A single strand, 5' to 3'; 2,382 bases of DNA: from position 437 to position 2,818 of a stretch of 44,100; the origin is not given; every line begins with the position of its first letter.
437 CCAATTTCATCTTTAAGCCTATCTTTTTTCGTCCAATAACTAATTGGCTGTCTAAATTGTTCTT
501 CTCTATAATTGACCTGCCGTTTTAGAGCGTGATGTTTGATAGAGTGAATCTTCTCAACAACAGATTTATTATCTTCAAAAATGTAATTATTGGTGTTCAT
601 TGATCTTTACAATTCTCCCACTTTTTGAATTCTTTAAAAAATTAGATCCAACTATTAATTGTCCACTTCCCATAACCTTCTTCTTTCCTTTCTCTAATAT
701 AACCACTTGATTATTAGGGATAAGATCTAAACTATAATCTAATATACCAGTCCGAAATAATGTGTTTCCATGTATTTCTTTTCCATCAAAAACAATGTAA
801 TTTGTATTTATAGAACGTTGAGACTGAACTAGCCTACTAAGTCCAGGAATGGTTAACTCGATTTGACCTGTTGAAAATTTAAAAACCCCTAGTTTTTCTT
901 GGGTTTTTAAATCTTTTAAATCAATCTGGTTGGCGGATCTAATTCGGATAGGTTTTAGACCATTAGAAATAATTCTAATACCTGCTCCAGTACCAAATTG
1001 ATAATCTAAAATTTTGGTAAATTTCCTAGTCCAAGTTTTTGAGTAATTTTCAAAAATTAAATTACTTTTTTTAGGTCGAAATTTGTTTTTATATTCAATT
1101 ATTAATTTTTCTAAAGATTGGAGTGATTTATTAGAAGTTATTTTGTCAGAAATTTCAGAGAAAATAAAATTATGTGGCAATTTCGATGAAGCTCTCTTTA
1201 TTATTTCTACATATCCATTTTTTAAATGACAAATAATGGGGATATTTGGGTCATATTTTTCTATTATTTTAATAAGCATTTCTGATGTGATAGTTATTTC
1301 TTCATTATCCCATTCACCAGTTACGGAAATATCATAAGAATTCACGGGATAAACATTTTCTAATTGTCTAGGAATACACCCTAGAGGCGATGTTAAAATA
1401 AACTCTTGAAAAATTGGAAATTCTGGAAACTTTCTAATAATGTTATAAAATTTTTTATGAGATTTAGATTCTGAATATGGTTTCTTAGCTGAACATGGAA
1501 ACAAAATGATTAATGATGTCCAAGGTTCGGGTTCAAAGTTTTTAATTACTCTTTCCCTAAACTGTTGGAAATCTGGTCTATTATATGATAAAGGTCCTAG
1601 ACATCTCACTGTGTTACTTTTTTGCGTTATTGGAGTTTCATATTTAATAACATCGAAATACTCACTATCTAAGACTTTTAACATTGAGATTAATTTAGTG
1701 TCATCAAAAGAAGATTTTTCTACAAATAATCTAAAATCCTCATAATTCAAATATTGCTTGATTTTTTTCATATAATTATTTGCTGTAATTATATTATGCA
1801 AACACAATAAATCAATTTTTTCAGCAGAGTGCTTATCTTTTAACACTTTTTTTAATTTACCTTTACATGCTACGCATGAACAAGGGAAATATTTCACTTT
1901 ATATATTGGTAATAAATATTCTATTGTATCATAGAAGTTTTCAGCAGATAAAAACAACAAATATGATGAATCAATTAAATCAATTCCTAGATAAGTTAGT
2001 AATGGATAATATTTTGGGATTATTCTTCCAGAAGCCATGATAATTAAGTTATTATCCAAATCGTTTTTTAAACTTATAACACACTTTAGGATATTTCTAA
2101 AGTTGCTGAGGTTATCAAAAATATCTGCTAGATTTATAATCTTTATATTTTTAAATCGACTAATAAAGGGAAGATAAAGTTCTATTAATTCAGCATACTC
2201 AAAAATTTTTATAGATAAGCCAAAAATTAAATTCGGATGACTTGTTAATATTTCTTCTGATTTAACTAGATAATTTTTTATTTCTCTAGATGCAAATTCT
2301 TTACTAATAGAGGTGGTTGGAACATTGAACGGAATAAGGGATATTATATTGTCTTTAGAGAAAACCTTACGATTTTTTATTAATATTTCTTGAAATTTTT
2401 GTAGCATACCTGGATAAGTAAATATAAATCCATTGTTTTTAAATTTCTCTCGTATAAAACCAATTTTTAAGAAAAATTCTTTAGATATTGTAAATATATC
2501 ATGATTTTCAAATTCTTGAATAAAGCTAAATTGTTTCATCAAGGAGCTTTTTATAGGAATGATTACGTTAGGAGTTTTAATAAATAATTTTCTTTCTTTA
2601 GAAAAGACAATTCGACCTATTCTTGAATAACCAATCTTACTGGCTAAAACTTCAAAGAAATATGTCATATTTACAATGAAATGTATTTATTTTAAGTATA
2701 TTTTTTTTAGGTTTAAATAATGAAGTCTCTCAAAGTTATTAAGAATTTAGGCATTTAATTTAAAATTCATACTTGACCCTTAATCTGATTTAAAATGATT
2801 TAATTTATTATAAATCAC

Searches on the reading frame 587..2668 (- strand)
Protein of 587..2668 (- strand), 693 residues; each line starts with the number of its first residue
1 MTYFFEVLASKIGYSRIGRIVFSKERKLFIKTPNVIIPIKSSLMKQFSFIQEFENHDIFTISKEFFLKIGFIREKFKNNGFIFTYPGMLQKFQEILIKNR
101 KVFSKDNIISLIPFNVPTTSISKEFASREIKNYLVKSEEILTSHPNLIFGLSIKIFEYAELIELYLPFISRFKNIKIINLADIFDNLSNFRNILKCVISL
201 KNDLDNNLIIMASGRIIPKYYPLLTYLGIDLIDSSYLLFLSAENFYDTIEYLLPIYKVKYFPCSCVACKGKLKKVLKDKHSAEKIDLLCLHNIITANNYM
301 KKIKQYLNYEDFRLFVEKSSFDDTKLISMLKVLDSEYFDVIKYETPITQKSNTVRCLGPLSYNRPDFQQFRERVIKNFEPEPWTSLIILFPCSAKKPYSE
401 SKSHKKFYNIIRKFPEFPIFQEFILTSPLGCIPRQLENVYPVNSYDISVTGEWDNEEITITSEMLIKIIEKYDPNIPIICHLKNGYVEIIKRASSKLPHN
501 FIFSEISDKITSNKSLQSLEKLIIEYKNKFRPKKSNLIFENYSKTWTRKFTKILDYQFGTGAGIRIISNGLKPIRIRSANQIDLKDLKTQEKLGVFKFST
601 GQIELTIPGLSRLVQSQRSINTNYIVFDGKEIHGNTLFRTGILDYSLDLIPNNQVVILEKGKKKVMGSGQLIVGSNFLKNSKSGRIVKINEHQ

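Call 35: search_protein_families(library=pfam, proteins=[window:587-2668:-], max_evalue=0.001)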
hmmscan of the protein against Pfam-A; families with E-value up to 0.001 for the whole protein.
window:587-2668:- (693 aa): 2 families
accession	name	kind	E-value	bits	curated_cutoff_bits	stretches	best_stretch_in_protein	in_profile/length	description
PF17884.7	DUF5591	-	8.5e-47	159.2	26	1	368-521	2-148/150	Domain of unknown function (DUF5591)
PF01702.25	TGT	-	2.1e-09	37.3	26.3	1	190-318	211-350/357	Queuine tRNA-ribosyltransferase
